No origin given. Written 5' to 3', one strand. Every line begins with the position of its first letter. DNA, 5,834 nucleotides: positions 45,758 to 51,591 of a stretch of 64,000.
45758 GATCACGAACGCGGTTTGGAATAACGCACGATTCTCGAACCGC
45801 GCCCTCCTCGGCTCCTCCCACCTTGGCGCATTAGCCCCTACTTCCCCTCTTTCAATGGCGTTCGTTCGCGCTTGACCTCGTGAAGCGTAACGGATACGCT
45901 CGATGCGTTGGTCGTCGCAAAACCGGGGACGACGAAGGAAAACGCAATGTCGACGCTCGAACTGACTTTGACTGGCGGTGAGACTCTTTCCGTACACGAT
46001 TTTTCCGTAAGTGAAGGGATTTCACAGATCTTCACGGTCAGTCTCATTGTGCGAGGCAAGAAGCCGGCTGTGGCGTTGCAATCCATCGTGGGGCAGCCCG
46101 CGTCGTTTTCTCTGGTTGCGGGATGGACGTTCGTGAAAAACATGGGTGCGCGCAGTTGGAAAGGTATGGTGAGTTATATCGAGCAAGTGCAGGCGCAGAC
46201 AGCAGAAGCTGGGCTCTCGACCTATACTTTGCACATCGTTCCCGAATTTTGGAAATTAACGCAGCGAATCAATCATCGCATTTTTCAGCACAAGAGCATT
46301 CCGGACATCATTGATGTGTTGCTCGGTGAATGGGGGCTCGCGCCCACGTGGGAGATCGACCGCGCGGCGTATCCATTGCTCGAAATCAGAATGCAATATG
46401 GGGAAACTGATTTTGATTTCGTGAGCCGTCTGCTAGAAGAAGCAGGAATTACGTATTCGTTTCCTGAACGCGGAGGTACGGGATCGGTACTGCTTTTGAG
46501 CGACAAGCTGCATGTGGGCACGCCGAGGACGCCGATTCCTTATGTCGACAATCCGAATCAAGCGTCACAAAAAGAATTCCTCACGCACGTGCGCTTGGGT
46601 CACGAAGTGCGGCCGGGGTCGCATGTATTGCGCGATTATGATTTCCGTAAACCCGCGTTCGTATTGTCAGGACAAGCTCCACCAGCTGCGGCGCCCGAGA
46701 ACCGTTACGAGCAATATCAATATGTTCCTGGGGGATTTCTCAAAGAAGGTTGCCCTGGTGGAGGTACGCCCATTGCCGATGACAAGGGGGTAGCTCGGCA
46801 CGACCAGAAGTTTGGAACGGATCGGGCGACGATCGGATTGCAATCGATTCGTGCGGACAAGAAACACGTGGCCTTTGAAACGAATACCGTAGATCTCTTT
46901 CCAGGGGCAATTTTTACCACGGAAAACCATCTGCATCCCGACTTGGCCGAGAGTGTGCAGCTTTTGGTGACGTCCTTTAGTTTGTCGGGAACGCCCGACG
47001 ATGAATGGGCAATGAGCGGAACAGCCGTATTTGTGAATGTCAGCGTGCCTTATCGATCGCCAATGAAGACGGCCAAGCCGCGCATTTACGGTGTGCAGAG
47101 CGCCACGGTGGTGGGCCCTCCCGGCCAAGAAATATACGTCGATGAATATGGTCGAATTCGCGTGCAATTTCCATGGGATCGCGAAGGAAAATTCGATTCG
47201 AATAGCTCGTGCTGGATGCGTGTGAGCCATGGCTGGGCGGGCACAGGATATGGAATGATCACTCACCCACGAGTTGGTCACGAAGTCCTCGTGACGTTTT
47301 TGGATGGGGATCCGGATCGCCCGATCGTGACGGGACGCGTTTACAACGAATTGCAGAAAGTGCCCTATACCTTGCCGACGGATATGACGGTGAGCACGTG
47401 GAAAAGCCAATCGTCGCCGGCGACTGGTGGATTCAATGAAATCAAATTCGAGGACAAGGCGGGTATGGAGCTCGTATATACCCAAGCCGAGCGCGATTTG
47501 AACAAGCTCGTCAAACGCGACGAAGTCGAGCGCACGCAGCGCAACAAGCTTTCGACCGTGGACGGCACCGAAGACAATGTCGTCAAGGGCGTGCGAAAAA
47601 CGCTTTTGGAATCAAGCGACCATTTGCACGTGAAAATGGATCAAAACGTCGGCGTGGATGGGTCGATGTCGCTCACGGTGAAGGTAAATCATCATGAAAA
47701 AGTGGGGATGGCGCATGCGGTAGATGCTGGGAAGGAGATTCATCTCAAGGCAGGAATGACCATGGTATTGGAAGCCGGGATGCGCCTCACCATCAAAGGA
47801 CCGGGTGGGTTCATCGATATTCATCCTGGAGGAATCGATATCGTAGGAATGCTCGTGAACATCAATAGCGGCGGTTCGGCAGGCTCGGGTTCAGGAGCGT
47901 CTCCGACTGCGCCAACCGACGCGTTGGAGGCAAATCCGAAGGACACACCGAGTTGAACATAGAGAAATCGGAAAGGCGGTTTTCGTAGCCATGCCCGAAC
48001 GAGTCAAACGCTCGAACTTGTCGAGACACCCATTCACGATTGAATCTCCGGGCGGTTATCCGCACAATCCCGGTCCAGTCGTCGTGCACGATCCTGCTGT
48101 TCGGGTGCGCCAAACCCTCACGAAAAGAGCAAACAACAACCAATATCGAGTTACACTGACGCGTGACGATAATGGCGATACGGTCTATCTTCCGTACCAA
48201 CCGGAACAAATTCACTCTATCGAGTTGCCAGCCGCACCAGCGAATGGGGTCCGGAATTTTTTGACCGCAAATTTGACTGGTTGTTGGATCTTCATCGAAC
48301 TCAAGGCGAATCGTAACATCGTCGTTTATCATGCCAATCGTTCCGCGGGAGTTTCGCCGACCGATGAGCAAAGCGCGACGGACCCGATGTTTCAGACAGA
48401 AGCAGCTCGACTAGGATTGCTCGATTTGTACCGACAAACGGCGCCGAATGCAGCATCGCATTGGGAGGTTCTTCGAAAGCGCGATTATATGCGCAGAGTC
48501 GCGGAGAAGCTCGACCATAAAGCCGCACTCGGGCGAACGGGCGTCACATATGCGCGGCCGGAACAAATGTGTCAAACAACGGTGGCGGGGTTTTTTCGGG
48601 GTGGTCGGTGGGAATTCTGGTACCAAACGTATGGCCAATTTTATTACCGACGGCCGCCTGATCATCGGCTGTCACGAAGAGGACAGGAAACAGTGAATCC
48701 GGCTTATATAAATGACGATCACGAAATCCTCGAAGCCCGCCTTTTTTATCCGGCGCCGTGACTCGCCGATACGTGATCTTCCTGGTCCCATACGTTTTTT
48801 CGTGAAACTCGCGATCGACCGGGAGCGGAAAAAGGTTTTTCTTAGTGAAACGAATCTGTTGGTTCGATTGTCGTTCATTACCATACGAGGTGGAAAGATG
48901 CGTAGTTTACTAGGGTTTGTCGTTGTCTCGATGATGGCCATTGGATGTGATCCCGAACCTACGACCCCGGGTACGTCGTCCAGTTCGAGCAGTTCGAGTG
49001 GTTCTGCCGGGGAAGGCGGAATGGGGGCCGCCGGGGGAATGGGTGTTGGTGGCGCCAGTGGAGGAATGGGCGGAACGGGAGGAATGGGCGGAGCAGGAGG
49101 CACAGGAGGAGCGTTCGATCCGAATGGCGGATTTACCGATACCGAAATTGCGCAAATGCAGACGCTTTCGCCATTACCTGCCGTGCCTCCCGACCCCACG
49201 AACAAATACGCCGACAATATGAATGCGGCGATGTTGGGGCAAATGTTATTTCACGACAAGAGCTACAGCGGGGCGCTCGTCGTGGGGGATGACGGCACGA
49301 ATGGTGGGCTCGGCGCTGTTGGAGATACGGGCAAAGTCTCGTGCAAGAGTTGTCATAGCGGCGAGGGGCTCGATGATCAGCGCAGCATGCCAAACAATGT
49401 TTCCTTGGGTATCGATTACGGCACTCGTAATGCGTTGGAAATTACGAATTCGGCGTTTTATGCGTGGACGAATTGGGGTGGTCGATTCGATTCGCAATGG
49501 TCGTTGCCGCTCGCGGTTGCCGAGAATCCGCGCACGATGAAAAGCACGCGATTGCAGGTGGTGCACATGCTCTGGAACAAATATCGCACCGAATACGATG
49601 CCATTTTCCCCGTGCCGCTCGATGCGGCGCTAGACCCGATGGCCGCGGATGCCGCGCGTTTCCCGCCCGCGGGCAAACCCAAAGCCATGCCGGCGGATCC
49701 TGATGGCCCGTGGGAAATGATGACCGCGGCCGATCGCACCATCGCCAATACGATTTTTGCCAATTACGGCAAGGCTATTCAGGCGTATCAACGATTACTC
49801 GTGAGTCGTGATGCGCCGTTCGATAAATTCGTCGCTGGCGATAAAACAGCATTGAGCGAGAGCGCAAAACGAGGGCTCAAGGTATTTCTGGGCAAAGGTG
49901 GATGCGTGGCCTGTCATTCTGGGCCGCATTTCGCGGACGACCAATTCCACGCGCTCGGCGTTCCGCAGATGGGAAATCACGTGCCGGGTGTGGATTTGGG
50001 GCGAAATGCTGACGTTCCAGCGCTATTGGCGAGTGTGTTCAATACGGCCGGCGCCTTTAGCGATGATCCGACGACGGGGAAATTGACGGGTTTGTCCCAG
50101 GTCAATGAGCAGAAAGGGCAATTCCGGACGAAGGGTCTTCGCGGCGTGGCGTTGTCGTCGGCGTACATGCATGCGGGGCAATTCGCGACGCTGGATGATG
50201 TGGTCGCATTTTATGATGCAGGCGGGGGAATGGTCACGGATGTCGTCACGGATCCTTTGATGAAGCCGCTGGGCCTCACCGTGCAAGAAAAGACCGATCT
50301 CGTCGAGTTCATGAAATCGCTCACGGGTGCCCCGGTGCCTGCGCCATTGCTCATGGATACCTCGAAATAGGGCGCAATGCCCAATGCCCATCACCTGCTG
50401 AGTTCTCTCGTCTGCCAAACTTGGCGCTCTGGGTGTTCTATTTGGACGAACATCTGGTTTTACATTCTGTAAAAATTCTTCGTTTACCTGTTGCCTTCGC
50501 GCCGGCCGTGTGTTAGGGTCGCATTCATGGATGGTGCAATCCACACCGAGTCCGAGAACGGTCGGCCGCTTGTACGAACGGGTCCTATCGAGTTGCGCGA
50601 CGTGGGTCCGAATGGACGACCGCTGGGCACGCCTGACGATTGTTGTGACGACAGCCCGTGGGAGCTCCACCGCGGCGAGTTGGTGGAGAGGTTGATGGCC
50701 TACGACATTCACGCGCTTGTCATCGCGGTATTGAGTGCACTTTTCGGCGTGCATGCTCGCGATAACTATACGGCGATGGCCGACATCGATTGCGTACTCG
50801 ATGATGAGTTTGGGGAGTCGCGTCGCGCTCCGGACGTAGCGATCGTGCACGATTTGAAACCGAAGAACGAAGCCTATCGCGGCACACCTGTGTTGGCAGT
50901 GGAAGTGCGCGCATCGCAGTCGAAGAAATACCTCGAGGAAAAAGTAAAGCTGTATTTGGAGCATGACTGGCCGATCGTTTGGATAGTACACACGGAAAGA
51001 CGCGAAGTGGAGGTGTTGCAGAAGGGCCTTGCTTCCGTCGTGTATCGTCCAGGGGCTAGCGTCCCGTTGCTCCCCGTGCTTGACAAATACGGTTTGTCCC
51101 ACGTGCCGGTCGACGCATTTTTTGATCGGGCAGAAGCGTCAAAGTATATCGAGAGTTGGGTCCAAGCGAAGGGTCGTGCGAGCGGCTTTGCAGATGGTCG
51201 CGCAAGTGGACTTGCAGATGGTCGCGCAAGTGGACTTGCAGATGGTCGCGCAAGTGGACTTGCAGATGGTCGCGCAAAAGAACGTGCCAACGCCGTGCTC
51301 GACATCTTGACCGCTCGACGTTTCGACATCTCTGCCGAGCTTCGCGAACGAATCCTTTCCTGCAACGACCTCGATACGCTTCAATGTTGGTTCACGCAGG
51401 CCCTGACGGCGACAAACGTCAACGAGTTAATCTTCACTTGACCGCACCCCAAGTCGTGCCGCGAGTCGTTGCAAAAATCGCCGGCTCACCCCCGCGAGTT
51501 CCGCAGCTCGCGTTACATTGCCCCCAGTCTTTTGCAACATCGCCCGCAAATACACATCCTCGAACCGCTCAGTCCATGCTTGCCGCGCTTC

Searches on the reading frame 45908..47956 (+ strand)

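Call 8: search_protein_families(library=pfam, proteins=[window:45908-47956:+], max_evalue=0.001)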
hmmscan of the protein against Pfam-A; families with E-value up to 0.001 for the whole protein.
window:45908-47956:+ (682 aa): 4 families
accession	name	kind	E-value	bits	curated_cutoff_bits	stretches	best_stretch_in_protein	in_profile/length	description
PF05954.17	Phage_GPD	-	1.8e-68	231.4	30.1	1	36-361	2-301/305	Phage tail baseplate hub (GPD)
PF22178.3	Gp5_trimer_C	-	4.8e-23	81.9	30.9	1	496-605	1-110/112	Bacteriophage T4 gp5 C-terminal trimerisation domain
PF04717.18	Phage_base_V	-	2.6e-14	53.8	23.8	1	413-479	13-75/75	Type VI secretion system/phage-baseplate injector OB domain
PF20093.5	DUF6484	-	1.8e-05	25.8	27.6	1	452-478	35-61/61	Domain of unknown function (DUF6484)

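Call 55: search_protein_families(library=ncbifam, proteins=[window:45908-47956:+], max_evalue=0.01)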
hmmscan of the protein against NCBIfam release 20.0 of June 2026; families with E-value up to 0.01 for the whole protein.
window:45908-47956:+ (682 aa): 3 families
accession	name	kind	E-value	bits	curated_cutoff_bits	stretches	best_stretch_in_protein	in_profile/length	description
TIGR03361.1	VI_Rhs_Vgr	subfamily_domain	6.5e-138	460.5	186.35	1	22-546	7-511/513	type VI secretion system tip protein TssI/VgrG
TIGR01646.1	vgr_GE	subfamily_domain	2.5e-98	330.1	121.8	1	28-530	2-480/480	type VI secretion system tip protein VgrG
NF033848.1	VgrG_rel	hypoth_equivalog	9.7e-16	57.1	275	1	387-615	368-546/547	VgrG-related protein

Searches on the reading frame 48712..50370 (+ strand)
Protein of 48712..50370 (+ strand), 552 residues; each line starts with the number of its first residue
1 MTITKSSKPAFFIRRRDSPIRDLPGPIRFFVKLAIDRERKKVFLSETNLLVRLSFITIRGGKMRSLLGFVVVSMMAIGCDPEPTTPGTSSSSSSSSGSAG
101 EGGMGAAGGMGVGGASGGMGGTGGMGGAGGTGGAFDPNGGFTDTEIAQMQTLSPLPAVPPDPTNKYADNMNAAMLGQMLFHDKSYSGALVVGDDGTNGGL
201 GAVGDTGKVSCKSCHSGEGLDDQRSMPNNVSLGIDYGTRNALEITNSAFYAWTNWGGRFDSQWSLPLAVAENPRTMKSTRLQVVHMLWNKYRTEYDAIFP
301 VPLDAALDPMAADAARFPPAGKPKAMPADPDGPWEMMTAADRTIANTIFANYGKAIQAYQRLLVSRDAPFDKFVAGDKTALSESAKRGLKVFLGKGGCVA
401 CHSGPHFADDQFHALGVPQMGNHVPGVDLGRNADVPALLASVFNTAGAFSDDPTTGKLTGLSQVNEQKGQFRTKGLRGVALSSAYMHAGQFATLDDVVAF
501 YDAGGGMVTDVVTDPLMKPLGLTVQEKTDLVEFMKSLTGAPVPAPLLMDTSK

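Call 8: search_protein_families(library=pfam, proteins=[window:48712-50370:+], max_evalue=0.001)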
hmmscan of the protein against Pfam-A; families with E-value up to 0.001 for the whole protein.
window:48712-50370:+ (552 aa): 1 family
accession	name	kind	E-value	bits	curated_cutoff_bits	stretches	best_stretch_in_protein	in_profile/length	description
PF03150.19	CCP_MauG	-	1.4e-23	84.6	25.6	1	172-378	3-148/149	Di-haem cytochrome c peroxidase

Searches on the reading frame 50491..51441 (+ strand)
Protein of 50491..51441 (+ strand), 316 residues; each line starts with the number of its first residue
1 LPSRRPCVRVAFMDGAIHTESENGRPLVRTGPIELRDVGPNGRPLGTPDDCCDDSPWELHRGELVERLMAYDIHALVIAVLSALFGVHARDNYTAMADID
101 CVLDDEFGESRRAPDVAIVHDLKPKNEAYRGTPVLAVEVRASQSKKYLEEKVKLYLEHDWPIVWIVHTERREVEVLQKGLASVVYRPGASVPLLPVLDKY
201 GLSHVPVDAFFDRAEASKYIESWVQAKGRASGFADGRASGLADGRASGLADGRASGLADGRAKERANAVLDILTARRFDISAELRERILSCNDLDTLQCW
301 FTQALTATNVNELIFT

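Call 10: search_protein_families(library=pfam, proteins=[window:50491-51441:+], max_evalue=0.001)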
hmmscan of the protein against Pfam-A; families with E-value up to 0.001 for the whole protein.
window:50491-51441:+ (316 aa): 1 family
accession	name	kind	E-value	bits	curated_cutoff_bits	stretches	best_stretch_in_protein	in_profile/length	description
PF05685.18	Uma2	-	1e-16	61.4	27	1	54-197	12-164/172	Putative restriction endonuclease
